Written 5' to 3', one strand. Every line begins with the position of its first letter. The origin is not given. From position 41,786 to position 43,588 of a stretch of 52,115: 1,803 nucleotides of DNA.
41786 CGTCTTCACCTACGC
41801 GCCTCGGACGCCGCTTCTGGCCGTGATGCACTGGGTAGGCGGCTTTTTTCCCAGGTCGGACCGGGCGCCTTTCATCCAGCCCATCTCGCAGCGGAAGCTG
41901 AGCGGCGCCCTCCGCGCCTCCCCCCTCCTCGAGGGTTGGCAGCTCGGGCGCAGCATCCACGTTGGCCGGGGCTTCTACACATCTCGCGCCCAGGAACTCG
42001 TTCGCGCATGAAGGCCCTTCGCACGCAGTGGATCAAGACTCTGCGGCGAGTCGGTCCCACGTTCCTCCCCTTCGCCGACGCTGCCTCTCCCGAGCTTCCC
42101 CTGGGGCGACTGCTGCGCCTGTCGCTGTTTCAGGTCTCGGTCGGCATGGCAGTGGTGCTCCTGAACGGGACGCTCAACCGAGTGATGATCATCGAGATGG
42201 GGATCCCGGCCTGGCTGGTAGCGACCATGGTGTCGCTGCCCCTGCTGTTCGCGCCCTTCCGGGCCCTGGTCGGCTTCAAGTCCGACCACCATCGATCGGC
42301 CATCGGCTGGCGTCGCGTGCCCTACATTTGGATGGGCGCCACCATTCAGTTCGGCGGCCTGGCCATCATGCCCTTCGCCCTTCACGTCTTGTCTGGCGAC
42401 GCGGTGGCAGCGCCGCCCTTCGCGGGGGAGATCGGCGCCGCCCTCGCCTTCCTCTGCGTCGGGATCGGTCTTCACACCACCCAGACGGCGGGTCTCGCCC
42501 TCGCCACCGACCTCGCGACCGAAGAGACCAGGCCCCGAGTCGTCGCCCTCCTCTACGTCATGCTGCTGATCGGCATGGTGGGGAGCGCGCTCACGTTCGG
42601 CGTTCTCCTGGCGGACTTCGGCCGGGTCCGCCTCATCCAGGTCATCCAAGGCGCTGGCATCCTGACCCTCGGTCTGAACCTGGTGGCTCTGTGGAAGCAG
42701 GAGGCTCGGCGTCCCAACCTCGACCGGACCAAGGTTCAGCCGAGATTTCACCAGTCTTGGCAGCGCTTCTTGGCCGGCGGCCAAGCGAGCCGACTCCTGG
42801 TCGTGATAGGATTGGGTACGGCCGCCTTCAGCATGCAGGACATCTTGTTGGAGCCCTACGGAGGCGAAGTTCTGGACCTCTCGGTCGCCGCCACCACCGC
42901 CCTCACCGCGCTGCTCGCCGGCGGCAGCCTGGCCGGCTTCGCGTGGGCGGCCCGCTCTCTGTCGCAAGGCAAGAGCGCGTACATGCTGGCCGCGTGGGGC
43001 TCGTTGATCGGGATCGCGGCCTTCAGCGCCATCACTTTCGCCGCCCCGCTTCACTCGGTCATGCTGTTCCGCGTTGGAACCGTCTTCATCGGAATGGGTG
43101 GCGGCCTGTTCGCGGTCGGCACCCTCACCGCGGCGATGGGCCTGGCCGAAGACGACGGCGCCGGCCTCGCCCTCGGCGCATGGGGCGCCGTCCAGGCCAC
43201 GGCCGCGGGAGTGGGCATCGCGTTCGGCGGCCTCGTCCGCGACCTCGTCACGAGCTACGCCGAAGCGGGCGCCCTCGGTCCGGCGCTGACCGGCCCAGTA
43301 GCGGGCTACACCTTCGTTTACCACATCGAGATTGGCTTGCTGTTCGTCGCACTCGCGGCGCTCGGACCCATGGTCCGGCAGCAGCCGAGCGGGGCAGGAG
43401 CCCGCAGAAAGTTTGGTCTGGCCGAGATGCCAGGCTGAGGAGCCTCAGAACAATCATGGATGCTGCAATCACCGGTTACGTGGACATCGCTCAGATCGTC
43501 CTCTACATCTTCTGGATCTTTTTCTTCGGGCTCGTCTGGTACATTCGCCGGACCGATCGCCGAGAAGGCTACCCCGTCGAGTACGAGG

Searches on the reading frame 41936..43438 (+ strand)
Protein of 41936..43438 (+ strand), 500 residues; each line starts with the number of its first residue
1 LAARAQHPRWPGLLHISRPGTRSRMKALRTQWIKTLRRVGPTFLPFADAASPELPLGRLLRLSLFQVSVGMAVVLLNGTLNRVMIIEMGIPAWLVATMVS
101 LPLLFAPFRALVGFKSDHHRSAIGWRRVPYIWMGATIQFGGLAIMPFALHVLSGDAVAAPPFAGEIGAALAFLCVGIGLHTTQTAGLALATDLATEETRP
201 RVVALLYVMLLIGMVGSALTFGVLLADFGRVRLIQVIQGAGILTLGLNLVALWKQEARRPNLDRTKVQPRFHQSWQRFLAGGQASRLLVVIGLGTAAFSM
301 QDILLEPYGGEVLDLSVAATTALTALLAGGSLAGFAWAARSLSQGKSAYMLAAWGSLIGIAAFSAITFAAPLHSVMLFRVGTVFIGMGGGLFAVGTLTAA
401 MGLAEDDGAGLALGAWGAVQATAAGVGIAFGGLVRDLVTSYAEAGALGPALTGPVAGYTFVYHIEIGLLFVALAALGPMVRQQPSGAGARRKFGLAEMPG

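Call 30: search_protein_families(library=pfam, proteins=[window:41936-43438:+], max_evalue=0.0001)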
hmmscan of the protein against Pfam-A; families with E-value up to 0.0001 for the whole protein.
window:41936-43438:+ (500 aa): 2 families
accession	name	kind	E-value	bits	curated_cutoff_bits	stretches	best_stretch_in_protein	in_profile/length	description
PF03209.21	PUCC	-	9.3e-141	469.9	21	1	79-483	1-400/401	PUCC protein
PF07690.21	MFS_1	-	1.2e-14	54.4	33.4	1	169-427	89-346/347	Major Facilitator Superfamily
